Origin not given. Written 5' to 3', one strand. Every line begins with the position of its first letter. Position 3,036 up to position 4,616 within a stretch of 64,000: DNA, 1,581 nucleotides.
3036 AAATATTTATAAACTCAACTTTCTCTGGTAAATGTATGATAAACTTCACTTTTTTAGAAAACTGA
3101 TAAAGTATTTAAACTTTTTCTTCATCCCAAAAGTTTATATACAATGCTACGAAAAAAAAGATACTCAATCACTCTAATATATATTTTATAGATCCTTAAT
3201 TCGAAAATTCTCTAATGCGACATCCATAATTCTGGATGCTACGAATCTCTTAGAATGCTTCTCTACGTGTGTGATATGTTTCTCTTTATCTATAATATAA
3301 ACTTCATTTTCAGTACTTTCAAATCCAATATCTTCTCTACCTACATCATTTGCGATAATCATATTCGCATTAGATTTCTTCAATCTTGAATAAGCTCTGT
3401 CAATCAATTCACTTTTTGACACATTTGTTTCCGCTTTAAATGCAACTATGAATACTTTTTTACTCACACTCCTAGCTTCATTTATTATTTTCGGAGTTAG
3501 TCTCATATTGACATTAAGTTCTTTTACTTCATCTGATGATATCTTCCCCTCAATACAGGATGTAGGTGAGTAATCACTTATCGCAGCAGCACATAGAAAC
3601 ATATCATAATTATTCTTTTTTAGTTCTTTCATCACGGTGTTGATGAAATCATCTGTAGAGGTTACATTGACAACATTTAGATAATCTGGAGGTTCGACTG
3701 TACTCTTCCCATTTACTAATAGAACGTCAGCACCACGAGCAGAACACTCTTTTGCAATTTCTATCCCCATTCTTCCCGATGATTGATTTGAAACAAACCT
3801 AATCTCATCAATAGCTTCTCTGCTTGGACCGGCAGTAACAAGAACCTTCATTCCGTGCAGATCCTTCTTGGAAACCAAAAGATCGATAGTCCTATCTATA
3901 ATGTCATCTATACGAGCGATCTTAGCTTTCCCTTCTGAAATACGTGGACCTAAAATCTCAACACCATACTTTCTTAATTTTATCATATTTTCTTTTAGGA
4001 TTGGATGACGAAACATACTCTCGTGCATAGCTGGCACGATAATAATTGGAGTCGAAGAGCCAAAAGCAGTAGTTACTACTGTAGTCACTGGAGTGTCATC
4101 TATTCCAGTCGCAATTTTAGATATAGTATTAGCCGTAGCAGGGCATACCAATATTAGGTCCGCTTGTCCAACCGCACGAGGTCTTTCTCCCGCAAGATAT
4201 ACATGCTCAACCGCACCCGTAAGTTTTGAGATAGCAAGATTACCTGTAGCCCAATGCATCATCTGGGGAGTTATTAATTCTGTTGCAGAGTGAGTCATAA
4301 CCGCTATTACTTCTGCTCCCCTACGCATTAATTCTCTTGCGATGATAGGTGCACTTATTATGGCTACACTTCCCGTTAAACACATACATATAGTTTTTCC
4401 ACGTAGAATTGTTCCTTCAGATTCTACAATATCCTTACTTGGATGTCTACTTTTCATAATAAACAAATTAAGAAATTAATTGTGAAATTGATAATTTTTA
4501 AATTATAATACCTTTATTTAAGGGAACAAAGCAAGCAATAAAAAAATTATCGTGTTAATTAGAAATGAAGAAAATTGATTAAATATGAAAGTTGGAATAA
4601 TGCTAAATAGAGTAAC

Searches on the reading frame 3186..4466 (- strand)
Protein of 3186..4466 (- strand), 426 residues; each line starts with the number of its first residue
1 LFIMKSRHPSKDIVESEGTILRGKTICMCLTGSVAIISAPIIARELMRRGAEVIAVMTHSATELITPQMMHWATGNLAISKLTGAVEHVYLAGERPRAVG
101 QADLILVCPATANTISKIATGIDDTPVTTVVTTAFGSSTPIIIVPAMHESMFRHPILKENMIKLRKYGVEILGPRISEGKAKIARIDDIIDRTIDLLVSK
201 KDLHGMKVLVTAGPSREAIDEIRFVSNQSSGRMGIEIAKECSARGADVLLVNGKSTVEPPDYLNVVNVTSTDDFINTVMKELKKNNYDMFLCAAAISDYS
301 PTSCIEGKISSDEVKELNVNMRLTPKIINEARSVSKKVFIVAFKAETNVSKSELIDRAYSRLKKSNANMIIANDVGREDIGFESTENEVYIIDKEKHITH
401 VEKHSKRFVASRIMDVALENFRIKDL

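Call 85: search_protein_families(library=pfam, proteins=[window:3186-4466:-], max_evalue=0.001)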
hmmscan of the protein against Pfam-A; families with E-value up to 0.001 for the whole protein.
window:3186-4466:- (426 aa): 2 families
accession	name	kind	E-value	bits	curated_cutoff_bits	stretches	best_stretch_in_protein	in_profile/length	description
PF04127.22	DFP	-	1.2e-56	191.9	22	1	203-392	1-186/186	DNA/pantothenate metabolism flavoprotein C-terminal domain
PF02441.25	Flavoprotein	-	2.8e-29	102.2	22.7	1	24-196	1-161/162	Flavoprotein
